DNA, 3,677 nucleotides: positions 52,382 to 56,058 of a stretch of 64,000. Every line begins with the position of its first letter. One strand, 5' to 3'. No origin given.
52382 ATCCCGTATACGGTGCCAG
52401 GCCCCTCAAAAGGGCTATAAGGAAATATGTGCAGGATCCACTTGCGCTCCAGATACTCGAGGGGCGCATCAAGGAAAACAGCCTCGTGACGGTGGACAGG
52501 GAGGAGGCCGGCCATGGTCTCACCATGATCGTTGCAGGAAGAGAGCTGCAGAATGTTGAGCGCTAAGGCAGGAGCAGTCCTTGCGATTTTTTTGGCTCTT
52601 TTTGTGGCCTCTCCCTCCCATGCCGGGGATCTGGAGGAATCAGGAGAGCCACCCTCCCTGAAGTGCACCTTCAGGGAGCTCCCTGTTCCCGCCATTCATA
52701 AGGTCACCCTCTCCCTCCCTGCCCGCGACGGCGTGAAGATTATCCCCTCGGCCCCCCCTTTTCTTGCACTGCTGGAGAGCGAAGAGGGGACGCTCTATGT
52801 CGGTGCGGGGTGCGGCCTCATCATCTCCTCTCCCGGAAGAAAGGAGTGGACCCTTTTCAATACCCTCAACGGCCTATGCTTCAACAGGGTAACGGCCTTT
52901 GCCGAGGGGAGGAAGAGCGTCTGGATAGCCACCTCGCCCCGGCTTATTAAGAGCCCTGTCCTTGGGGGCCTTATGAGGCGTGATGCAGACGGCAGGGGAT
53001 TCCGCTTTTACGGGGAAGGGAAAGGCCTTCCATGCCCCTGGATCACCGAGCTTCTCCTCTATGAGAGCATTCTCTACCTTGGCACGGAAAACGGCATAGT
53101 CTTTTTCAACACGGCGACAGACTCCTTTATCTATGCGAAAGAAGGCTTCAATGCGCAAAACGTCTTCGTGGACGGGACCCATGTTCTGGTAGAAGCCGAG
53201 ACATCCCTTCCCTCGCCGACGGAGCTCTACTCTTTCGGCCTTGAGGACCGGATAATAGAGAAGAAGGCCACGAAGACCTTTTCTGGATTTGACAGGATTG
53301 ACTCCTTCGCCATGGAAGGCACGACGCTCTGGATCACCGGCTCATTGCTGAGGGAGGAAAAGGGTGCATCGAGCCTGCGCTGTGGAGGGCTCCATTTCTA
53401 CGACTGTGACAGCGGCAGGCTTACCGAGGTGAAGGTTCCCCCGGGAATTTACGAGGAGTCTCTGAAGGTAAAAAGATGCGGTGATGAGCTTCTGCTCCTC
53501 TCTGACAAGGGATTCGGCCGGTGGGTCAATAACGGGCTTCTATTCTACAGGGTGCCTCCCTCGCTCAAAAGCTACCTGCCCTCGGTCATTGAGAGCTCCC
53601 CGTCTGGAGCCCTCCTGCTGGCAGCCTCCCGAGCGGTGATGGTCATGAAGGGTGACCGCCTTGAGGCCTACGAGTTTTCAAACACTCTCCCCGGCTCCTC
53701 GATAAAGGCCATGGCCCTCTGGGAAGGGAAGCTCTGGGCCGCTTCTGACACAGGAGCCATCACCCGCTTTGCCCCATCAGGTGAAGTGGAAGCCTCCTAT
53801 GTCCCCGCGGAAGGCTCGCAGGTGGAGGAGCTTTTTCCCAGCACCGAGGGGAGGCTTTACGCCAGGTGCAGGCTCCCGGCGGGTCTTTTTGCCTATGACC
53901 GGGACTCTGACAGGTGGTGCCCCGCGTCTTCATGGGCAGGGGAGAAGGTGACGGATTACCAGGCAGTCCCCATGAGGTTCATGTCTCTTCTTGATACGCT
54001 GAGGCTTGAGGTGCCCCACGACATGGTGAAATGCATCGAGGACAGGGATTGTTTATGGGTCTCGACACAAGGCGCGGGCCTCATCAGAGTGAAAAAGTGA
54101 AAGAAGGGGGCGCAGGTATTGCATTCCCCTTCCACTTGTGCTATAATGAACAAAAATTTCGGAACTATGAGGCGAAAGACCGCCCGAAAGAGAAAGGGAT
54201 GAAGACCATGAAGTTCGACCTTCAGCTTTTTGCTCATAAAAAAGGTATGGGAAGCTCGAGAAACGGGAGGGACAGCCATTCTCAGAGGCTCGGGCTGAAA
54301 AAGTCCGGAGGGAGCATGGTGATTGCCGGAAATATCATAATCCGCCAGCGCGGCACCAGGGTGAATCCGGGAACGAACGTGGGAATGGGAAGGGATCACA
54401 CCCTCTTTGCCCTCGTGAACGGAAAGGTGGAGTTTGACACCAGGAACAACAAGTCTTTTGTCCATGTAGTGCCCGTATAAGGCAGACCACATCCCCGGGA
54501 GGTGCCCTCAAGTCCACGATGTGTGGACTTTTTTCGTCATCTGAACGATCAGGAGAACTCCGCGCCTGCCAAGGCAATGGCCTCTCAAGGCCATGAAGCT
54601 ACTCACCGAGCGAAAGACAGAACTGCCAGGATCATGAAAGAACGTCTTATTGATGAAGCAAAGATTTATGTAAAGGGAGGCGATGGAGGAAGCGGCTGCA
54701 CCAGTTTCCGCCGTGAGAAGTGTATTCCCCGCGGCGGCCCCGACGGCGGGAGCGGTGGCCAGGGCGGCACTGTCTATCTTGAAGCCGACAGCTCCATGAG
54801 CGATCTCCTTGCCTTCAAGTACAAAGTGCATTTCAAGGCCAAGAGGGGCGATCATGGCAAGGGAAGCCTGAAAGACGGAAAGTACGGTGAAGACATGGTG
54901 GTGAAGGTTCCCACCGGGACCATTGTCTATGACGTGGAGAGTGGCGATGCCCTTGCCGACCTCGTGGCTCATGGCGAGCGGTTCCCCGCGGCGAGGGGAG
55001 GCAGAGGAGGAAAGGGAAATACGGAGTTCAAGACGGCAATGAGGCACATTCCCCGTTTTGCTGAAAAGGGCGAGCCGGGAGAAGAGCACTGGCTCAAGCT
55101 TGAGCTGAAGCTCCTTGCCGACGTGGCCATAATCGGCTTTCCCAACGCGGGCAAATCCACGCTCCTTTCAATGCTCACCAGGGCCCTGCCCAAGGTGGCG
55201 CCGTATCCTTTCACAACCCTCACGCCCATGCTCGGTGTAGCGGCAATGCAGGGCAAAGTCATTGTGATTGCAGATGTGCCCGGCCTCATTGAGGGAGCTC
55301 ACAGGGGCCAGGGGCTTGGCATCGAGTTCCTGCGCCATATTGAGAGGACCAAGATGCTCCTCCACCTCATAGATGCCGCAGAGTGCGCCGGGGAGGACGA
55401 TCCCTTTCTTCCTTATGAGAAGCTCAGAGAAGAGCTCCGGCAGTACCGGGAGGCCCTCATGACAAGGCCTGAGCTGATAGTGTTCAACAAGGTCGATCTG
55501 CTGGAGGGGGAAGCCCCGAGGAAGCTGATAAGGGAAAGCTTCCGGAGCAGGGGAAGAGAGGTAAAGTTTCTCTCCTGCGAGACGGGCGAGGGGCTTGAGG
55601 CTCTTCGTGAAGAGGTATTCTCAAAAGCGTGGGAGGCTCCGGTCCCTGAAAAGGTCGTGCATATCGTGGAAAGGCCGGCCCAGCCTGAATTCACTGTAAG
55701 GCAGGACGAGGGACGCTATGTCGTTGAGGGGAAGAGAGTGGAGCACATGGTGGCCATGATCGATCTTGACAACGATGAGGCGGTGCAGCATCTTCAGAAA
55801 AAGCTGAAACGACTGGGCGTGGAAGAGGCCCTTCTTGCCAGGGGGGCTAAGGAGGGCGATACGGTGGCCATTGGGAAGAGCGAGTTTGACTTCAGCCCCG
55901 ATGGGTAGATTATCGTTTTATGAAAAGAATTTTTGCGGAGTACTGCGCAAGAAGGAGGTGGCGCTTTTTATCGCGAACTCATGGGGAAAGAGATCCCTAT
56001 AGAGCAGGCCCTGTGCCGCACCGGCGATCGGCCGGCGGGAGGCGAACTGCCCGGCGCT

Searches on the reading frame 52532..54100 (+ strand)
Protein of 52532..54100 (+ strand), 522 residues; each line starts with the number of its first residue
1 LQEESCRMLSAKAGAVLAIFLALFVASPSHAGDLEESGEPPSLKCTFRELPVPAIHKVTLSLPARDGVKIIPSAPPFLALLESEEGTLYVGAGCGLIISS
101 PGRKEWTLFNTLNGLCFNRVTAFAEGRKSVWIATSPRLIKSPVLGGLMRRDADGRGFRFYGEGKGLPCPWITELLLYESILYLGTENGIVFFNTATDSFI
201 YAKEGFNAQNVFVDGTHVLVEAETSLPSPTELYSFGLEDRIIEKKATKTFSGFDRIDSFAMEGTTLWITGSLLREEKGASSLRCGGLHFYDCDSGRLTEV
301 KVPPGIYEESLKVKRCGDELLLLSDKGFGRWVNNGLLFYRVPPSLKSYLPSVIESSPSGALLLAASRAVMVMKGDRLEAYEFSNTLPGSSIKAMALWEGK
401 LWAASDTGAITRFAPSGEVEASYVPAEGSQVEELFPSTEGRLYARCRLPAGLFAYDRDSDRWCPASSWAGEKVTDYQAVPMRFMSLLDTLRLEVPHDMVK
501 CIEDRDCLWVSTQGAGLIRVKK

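Call 30: search_protein_families(library=pfam, proteins=[window:52532-54100:+], max_evalue=0.0001)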
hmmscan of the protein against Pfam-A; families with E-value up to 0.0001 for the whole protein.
window:52532-54100:+ (522 aa): 1 family
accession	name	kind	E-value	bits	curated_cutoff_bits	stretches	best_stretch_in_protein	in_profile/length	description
PF07494.17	Reg_prop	-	8.1e-05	22.8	20.4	0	114-135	1-23/24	Two component regulator propeller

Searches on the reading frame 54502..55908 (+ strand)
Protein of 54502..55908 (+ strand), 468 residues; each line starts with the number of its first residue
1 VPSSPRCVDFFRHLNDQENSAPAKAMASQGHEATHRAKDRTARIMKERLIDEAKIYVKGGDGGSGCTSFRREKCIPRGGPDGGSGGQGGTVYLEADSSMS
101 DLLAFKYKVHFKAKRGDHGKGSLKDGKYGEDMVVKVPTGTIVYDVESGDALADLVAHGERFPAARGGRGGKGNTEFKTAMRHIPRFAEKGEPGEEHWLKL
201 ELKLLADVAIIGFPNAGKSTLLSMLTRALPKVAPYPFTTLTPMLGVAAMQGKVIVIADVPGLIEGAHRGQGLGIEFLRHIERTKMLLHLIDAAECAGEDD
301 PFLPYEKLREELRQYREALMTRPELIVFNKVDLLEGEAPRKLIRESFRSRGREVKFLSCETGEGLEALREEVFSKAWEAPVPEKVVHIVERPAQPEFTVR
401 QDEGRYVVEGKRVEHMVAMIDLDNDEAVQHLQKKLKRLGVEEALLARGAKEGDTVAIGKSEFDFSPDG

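Call 30: search_protein_families(library=pfam, proteins=[window:54502-55908:+], max_evalue=0.0001)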
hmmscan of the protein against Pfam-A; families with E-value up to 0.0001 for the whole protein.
window:54502-55908:+ (468 aa): 5 families
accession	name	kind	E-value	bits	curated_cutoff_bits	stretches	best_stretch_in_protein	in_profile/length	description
PF01018.28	GTP1_OBG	-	6.7e-60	201.6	27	1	50-204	1-155/155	GTP1/OBG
PF01926.29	MMR_HSR1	-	2.6e-25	89.2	21.9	1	207-330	1-113/113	50S ribosome-binding GTPase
PF09269.16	DUF1967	-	5.1e-25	87.8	27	1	397-464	1-70/70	Domain of unknown function (DUF1967)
PF02421.24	FeoB_N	-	1e-08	35.3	27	1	207-293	2-89/156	Ferrous iron transport protein B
PF03193.22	RsgA_GTPase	-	6.3e-05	23.3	30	0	325-373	57-105/174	RsgA GTPase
